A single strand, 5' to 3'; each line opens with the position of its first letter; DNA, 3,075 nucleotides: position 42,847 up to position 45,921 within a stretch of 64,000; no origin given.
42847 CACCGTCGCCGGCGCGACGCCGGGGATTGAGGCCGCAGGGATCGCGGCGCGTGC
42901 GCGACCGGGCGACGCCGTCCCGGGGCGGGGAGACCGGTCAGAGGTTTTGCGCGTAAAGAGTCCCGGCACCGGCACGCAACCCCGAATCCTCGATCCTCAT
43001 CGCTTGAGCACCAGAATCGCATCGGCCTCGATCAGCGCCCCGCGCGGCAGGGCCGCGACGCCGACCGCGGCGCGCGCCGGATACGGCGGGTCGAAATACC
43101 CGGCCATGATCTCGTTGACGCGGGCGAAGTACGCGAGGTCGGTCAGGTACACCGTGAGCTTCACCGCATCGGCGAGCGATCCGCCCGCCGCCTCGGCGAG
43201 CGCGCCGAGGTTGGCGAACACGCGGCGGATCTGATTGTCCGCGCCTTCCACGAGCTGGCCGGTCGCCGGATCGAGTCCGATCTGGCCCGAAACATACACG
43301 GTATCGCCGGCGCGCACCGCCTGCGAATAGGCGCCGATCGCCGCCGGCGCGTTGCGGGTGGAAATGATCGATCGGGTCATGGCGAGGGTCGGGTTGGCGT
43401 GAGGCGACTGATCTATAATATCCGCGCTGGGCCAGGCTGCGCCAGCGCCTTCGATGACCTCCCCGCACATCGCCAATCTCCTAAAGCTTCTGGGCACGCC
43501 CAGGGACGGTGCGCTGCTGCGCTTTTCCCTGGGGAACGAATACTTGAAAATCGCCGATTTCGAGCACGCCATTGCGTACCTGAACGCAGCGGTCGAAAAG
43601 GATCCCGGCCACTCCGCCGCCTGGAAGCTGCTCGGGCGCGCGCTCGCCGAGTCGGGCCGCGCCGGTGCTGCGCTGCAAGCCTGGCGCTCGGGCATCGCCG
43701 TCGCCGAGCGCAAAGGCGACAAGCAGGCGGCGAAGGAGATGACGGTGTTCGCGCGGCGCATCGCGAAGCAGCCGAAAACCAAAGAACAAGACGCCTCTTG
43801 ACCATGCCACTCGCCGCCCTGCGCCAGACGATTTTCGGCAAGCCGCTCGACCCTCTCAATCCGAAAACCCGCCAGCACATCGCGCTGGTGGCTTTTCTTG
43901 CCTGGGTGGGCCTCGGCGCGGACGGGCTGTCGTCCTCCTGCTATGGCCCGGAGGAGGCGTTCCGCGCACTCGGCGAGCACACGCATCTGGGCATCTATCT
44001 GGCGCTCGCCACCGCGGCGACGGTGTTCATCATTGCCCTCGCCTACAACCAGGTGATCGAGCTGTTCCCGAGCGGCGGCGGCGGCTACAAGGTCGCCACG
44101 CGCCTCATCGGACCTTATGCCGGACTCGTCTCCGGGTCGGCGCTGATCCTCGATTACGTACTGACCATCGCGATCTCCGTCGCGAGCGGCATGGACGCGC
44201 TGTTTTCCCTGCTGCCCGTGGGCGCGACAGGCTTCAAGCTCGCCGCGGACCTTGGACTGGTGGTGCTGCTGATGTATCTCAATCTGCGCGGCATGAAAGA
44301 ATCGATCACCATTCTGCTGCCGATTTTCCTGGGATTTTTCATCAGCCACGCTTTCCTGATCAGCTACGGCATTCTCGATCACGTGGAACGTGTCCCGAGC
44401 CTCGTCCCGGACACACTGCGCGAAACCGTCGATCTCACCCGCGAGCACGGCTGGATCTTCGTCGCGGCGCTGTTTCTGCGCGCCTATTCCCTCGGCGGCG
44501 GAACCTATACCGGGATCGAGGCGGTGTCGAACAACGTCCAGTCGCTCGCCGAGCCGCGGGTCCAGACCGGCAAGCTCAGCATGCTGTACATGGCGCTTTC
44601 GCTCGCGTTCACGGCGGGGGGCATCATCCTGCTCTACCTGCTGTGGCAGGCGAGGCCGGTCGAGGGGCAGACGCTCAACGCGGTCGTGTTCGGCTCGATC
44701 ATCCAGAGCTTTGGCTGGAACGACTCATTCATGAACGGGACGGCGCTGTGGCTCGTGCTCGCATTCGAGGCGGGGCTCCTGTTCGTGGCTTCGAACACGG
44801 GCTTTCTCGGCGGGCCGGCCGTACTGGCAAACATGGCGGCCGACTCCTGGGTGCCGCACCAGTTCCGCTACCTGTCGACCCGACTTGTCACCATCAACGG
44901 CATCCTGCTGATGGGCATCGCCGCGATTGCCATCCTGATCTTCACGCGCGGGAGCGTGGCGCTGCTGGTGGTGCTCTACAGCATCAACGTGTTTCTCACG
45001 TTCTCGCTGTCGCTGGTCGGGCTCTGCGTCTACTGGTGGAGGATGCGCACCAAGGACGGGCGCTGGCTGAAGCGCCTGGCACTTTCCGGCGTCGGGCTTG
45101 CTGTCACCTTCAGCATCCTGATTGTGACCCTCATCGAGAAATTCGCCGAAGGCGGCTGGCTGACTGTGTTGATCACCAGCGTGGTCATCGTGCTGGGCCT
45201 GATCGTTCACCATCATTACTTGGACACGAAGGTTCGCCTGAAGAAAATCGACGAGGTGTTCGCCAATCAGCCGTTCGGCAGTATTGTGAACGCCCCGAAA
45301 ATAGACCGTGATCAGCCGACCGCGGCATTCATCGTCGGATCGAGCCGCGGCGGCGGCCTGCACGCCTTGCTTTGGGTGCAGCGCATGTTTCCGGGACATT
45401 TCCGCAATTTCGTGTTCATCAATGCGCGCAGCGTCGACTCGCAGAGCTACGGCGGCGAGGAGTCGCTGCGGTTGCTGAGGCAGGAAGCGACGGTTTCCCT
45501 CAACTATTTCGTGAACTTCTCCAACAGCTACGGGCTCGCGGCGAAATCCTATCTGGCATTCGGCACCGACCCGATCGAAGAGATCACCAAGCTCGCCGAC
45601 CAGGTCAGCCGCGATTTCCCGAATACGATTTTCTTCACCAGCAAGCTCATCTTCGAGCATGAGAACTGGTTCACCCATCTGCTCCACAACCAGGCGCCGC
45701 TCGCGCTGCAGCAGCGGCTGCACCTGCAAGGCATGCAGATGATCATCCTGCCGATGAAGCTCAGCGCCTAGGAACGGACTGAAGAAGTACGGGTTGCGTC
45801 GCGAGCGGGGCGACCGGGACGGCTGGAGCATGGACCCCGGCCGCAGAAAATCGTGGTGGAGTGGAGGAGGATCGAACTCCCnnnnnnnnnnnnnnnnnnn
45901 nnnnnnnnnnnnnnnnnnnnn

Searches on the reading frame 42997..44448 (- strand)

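Call 10: search_protein_families(library=pfam, proteins=[window:42997-44448:-], max_evalue=0.001)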
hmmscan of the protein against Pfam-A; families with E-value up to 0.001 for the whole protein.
window:42997-44448:- (483 aa): 1 family
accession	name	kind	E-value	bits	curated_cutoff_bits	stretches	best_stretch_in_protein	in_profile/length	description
PF01042.26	Ribonuc_L-PSP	-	8.4e-35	119.8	27.3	1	365-478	2-118/121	Endoribonuclease L-PSP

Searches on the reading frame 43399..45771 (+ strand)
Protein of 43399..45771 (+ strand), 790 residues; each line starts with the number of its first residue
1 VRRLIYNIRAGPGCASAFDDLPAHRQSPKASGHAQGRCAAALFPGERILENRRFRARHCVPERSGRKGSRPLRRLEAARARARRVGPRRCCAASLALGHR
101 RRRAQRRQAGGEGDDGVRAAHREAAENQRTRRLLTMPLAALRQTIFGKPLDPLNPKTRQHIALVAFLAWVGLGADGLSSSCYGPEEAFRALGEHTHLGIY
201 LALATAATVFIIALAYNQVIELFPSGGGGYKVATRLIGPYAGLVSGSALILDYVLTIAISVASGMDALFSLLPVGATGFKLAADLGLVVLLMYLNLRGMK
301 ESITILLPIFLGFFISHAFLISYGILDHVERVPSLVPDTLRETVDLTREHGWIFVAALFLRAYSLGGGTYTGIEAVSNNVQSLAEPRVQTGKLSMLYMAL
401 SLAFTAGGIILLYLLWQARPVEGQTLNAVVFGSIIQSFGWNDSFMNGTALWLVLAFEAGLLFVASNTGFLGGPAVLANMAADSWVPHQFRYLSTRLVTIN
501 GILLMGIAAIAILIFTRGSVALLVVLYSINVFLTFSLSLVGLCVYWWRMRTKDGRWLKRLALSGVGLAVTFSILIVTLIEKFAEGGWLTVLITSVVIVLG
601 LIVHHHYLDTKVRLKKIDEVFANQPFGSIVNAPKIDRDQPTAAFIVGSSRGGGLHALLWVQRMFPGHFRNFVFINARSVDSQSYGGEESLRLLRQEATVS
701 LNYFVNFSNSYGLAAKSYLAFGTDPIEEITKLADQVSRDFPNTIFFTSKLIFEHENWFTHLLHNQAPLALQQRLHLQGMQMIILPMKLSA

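Call 9: search_protein_families(library=pfam, proteins=[window:43399-45771:+], max_evalue=0.001)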
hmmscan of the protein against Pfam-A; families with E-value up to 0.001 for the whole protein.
window:43399-45771:+ (790 aa): 1 family
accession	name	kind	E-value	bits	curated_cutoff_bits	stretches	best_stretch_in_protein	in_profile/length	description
PF13520.12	AA_permease_2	-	3.7e-14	52.9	27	1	200-579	35-405/427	Amino acid permease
